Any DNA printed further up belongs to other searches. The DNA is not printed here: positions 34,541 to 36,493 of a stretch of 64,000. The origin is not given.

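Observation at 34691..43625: HdrA-MvhDGA-protease-HdrCB fused in one operon with an SdhB/SdhA-like pair: possible H2-driven bifurcating complex feeding a fumarate-reductase-type module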

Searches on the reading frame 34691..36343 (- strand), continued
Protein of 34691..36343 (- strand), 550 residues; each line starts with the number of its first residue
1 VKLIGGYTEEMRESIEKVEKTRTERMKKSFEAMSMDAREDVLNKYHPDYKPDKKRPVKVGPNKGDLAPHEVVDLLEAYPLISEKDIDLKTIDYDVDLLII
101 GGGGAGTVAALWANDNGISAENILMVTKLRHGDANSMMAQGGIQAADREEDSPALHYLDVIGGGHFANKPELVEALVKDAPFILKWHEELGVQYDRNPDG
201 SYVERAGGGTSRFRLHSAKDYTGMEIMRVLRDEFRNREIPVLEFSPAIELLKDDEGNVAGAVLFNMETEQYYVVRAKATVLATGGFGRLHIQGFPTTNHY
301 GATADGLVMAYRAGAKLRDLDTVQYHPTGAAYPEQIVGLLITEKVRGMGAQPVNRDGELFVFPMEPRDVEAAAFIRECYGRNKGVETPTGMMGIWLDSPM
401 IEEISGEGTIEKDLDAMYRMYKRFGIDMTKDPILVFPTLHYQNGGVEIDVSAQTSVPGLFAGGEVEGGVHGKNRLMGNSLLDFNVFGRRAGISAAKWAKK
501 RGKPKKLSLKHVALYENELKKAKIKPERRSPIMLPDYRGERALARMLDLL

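Call 66: fold_search(model_id=the predicted structure, library=pdb)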
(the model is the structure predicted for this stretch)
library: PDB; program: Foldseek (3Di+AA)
matches with E <= 10: 1753; with E <= 0.001: 908
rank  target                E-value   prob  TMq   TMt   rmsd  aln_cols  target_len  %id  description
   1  5vpn_A                3.3e-27  1.00  0.64  0.62   4.6       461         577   31  E. coli Quinol fumarate reductase FrdA E245Q mutation (released 2017-06-21)
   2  1kf6_A                6.5e-27  1.00  0.64  0.62   4.4       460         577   31  E. coli Quinol-Fumarate Reductase with Bound Inhibitor HQNO (released 2002-03-13)
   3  7d6v_A                2.2e-26  1.00  0.62  0.57   4.6       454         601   35  Mycobacterium smegmatis Sdh1 in complex with UQ1 (released 2021-04-07)
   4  5vpn_E                2.4e-26  1.00  0.64  0.60   4.7       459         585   31  E. coli Quinol fumarate reductase FrdA E245Q mutation (released 2017-06-21)
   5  7d6x_A                3.5e-26  1.00  0.62  0.58   5.6       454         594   35  Mycobacterium smegmatis Sdh1 complex in the apo form (released 2021-04-07)
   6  1e39                  4.2e-26  1.00  0.59  0.57   5.4       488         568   30  Flavocytochrome C3 from Shewanella frigidimarina histidine 365 mutated to alanine (released 2000-09-18)
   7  6awf_A                4.4e-26  1.00  0.64  0.61   4.4       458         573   31  Escherichia coli quinol:fumarate reductase crystallized without dicarboxylate (released 2017-12-06)
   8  1kss                  1.3e-25  1.00  0.58  0.57   5.5       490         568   31  Crystal Structure of His505Ala Mutant Flavocytochrome c3 from Shewanella frigidimarina (released 2002-08-14)
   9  1ksu_A                1.8e-25  1.00  0.57  0.56   5.4       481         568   30  Crystal Structure of His505Tyr Mutant Flavocytochrome c3 from Shewanella frigidimarina (released 2002-08-14)
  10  9a55_A                3.1e-25  1.00  0.64  0.60   5.0       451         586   27  Integrative model of SDHA-ATPF by crosslinking MS and deep learning (released 2024-09-18)
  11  9fzl_2M               3.8e-25  1.00  0.63  0.58   4.2       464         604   30  Perkinsus marinus respiratory supercomplex CII2CIII2CIV2 in an intermediate state (released 2025-07-23)
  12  2b7s                  3.8e-25  1.00  0.58  0.56   5.3       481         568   30  R381K mutant of flavocytochrome c3 (released 2006-05-23)
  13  8b6g_CA               4.2e-25  1.00  0.63  0.58   4.6       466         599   31  Cryo-EM structure of succinate dehydrogenase complex (complex-II) in respiratory supercomplex of Tetrahymena thermoph (released 2023-03-29)
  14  1qjd                  5.3e-25  1.00  0.58  0.57   5.4       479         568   30  Flavocytochrome C3 from Shewanella frigidimarina (released 1999-11-21)
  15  1q9i                  5.5e-25  1.00  0.59  0.57   5.3       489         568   31  The A251C:S430C double mutant of flavocytochrome c3 from Shewanella frigidimarina (released 2004-05-04)
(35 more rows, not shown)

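Call 67: list_cluster_members(proteins=[P0121, P0122, P0124, P0128, P0132, P0133, P0137, P0140, P0142, P0148])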
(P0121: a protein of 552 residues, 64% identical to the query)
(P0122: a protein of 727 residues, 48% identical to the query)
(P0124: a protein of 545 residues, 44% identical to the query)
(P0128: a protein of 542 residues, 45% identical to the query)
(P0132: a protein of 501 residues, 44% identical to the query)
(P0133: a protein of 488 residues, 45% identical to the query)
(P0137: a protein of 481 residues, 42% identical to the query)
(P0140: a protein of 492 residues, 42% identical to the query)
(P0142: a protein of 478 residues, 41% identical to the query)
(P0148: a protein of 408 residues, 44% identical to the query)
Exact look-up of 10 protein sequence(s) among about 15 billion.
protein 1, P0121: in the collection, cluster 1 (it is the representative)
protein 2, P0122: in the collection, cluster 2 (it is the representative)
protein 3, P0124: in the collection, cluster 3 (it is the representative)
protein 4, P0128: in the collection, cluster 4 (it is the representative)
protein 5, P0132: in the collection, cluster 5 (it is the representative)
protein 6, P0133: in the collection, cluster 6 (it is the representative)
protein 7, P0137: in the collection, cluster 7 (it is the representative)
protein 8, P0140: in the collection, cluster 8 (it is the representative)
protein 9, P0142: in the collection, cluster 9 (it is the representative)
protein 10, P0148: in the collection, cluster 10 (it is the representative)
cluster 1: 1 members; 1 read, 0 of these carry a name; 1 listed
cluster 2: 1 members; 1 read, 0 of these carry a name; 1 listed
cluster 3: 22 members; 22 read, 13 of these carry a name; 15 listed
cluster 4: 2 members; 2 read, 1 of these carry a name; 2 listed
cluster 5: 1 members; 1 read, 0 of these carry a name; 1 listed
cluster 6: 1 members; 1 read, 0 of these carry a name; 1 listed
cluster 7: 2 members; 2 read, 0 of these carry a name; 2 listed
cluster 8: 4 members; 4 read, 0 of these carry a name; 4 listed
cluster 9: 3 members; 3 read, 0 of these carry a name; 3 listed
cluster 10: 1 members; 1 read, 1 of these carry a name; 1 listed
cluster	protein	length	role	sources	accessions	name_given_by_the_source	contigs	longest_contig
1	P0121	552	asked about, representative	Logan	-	-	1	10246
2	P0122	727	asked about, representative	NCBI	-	-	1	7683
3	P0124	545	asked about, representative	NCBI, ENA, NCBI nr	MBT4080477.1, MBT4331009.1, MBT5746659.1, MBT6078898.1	MAG: FAD-binding protein [Gammaproteobacteria bacterium] | FAD-binding protein [Gammaproteobacteria bacterium]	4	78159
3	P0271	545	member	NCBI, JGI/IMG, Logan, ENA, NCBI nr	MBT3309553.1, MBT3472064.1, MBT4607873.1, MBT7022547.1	MAG: FAD-binding protein [Gammaproteobacteria bacterium] | succinate dehydrogenase / fumarate reductase flavoprotein subunit/L-aspartate oxidase | FAD-binding protein [Gammaproteobacteria bacterium]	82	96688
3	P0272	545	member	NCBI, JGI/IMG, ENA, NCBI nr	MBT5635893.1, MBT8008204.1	MAG: FAD-binding protein [Gammaproteobacteria bacterium] | FAD-binding protein [Gammaproteobacteria bacterium]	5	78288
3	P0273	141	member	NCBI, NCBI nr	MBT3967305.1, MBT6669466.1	MAG: FAD-binding protein, partial [Gammaproteobacteria bacterium] | FAD-binding protein [Gammaproteobacteria bacterium]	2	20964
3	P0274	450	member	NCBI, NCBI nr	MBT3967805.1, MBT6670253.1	MAG: FAD-binding protein, partial [Gammaproteobacteria bacterium] | FAD-binding protein [Gammaproteobacteria bacterium]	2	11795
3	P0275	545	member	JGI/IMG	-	succinate dehydrogenase / fumarate reductase flavoprotein subunit/L-aspartate oxidase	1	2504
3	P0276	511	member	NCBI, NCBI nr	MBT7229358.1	MAG: FAD-binding protein, partial [Gammaproteobacteria bacterium] | FAD-binding protein [Gammaproteobacteria bacterium]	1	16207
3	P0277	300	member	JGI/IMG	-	succinate dehydrogenase / fumarate reductase flavoprotein subunit/L-aspartate oxidase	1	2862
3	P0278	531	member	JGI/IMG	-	succinate dehydrogenase / fumarate reductase flavoprotein subunit/L-aspartate oxidase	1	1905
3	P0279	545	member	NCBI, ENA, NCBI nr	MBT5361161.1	MAG: FAD-binding protein [Gammaproteobacteria bacterium] | FAD-binding protein [Gammaproteobacteria bacterium]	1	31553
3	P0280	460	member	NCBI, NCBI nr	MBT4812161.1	MAG: FAD-binding protein, partial [Thiotrichales bacterium] | FAD-binding protein [Thiotrichales bacterium]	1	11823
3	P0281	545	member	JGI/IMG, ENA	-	succinate dehydrogenase / fumarate reductase flavoprotein subunit/L-aspartate oxidase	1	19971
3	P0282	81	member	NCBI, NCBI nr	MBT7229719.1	MAG: L-aspartate oxidase, partial [Gammaproteobacteria bacterium] | L-aspartate oxidase [Gammaproteobacteria bacterium]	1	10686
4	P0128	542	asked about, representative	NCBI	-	-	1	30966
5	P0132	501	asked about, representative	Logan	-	-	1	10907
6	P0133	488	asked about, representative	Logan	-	-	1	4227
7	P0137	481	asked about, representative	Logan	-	-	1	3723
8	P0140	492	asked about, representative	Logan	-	-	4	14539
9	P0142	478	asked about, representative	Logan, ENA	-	-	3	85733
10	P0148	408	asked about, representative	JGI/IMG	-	succinate dehydrogenase / fumarate reductase flavoprotein subunit/L-aspartate oxidase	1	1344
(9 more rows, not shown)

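Call 69: search_protein_families(library=pfam, proteins=[L003:2973-4118:+, L003:4105-5058:+, L003:4937-5599:+, L040:2991-4136:+, L040:4136-5005:+, L040:5002-5532:+, L078:546-1718:+, L078:1715-2560:+, L078:2828-4048:+, L080:2213-4576:+], max_evalue=1e-8)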
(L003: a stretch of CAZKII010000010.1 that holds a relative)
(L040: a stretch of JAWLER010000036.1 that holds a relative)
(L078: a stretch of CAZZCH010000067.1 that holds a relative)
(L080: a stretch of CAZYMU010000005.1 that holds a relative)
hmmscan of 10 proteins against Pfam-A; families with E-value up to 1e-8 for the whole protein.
L003:2973-4118:+ (381 aa): 2 families
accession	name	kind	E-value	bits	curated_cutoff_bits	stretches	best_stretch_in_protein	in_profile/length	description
PF01855.24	POR_N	-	1.6e-71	241.2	27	1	20-247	1-223/231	Pyruvate flavodoxin/ferredoxin oxidoreductase, thiamine diP-bdg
PF17147.9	PFOR_II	-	9e-21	74.6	27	1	277-369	1-102/102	Pyruvate:ferredoxin oxidoreductase core domain II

L003:4105-5058:+ (317 aa): 1 family
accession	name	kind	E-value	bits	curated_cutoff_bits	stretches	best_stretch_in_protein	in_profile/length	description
PF02775.26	TPP_enzyme_C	-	8.3e-35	120.2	21.9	1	60-204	5-151/151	Thiamine pyrophosphate enzyme, C-terminal TPP binding domain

L003:4937-5599:+ (220 aa): 1 family
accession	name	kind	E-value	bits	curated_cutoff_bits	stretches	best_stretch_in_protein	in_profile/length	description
PF01558.24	POR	-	2.1e-37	129.4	27.4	1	50-213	1-172/173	Pyruvate ferredoxin/flavodoxin oxidoreductase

L040:2991-4136:+ (381 aa): 2 families
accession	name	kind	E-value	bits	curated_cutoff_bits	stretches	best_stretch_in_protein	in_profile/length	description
PF01855.24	POR_N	-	5.9e-70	236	27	1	23-255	1-226/231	Pyruvate flavodoxin/ferredoxin oxidoreductase, thiamine diP-bdg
PF17147.9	PFOR_II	-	1e-17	64.8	27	1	283-373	1-102/102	Pyruvate:ferredoxin oxidoreductase core domain II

L040:4136-5005:+ (289 aa): 1 family
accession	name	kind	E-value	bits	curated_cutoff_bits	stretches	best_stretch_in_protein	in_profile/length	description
PF02775.26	TPP_enzyme_C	-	3.1e-31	108.6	21.9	1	71-211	19-151/151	Thiamine pyrophosphate enzyme, C-terminal TPP binding domain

L040:5002-5532:+ (176 aa): 1 family
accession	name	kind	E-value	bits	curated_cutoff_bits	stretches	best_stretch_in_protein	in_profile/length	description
PF01558.24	POR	-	4.1e-32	112.1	27.4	1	11-170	1-173/173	Pyruvate ferredoxin/flavodoxin oxidoreductase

L078:546-1718:+ (390 aa): 3 families
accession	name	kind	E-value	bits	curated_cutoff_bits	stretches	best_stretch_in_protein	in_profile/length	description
PF01855.24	POR_N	-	1.1e-62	212.3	27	1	23-254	1-226/231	Pyruvate flavodoxin/ferredoxin oxidoreductase, thiamine diP-bdg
PF17147.9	PFOR_II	-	1.6e-21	77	27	1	282-360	1-86/102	Pyruvate:ferredoxin oxidoreductase core domain II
PF02780.25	Transketolase_C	-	7.5e-09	36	25.9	0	278-343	6-71/124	Transketolase, C-terminal domain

L078:1715-2560:+ (281 aa): 1 family
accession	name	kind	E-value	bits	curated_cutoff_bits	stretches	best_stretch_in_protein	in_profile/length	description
PF02775.26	TPP_enzyme_C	-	7.5e-32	110.7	21.9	1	68-208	19-151/151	Thiamine pyrophosphate enzyme, C-terminal TPP binding domain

L078:2828-4048:+ (406 aa): 3 families
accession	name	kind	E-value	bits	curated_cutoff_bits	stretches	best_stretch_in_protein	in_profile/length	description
PF01855.24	POR_N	-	6.5e-66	222.8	27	1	24-246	2-217/231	Pyruvate flavodoxin/ferredoxin oxidoreductase, thiamine diP-bdg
PF17147.9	PFOR_II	-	2.9e-20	73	27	1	282-367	1-93/102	Pyruvate:ferredoxin oxidoreductase core domain II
PF02780.25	Transketolase_C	-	1.2e-09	38.6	25.9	1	280-349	8-77/124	Transketolase, C-terminal domain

L080:2213-4576:+ (787 aa): 1 family
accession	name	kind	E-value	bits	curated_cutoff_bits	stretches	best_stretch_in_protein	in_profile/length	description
PF01433.26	Peptidase_M1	-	1e-12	48.6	27.7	1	392-580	36-218/218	Peptidase family M1 domain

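Call 84: find_homologous_proteins(query=L027:4422-6068:+, max_evalue=1e-50)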
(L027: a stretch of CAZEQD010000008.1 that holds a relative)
Query L027:4422-6068:+ (549 aa): 8000 proteins with E <= 1e-50 among 8000 candidates; the best 120 are listed.
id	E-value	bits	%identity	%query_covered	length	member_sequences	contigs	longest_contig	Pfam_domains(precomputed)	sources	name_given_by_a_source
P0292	0.0e+0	1260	100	100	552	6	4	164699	PF01266.31,PF00890.31,PF07992.21,PF01134.29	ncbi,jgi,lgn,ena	-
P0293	0.0e+0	1145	88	100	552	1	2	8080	PF00890.31,PF07992.21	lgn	-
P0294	0.0e+0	1111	86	100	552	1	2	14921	PF01266.31,PF00890.31,PF07992.21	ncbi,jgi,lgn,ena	-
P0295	0.0e+0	1098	85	100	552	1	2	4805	PF01266.31,PF00890.31,PF07992.21,PF01134.29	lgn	-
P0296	0.0e+0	1075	82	100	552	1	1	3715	PF01266.31,PF00890.31,PF07992.21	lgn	-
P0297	0.0e+0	1070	83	100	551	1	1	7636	PF01266.31,PF00890.31,PF07992.21,PF01134.29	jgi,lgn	jgi:succinate dehydrogenase / fumarate reductase flavoprotein subunit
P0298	0.0e+0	1070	83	100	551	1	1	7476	PF01266.31,PF00890.31,PF07992.21,PF01134.29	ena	-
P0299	0.0e+0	1067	83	100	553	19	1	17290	PF01266.31,PF00890.31,PF07992.21,PF01134.29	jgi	-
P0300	0.0e+0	1065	83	100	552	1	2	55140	PF00890.31,PF07992.21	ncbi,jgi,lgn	-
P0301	0.0e+0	1062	82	100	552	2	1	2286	PF01266.31,PF00890.31,PF07992.21,PF01134.29,PF12831.14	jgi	-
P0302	0.0e+0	1056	81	100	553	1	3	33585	PF00890.31,PF07992.21,PF01134.29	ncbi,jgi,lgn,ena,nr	ncbi:succinate dehydrogenase/fumarate reductase flavoprotein subunit [candidate division KSB1 bacter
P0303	0.0e+0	1055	81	100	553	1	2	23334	PF00890.31,PF07992.21,PF01134.29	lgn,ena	-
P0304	0.0e+0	1053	81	100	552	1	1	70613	PF00890.31,PF07992.21,PF12831.14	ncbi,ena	-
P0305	0.0e+0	1052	81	100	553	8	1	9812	PF00890.31,PF07992.21,PF01134.29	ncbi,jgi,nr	ncbi:succinate dehydrogenase/fumarate reductase flavoprotein subunit [candidate division KSB1 bacter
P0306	0.0e+0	1042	80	100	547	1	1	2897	PF01266.31,PF00890.31,PF07992.21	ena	-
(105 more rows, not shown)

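Call 85: find_encoding_contigs(protein=P0271, flank=10000, max_places=1)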
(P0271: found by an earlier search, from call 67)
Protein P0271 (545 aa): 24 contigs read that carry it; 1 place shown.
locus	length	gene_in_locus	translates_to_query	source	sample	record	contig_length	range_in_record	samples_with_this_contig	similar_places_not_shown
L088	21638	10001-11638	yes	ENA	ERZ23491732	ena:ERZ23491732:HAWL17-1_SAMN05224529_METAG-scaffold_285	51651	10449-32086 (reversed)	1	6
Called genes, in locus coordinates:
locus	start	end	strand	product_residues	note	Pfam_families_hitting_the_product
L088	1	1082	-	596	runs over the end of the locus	PF02872:5_nucleotid_C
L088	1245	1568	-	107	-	PF13442:Cytochrome_CBB3, PF00034:Cytochrom_C (weak)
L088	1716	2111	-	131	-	PF02635:DsrE (weak)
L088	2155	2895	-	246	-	-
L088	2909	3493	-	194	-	PF04542:Sigma70_r2, PF08281:Sigma70_r4_2, PF04545:Sigma70_r4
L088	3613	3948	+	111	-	PF11743:DUF3301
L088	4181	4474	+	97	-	PF00581:Rhodanese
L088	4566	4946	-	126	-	PF02261:Asp_decarbox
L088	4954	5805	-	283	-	PF02569:Pantoate_ligase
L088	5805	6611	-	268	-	PF02548:Pantoate_transf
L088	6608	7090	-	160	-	PF01288:HPPK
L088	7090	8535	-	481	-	PF01743:PolyA_pol, PF12627:PolyA_pol_RNAbd, PF12626:PolyA_pol_arg_C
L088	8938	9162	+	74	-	-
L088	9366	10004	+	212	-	PF13510:Fer2_4 (weak), PF12838:Fer4_7 (faint), PF13183:Fer4_8 (faint), PF13534:Fer4_17 (faint), PF13746:Fer4_18 (faint), PF13187:Fer4_9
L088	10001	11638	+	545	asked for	PF00890:FAD_binding_2, PF01134:GIDA (faint), PF01266:DAO, PF03486:HI0933_like (weak), PF07992:Pyr_redox_2 (faint), PF12831:FAD_oxidored (faint)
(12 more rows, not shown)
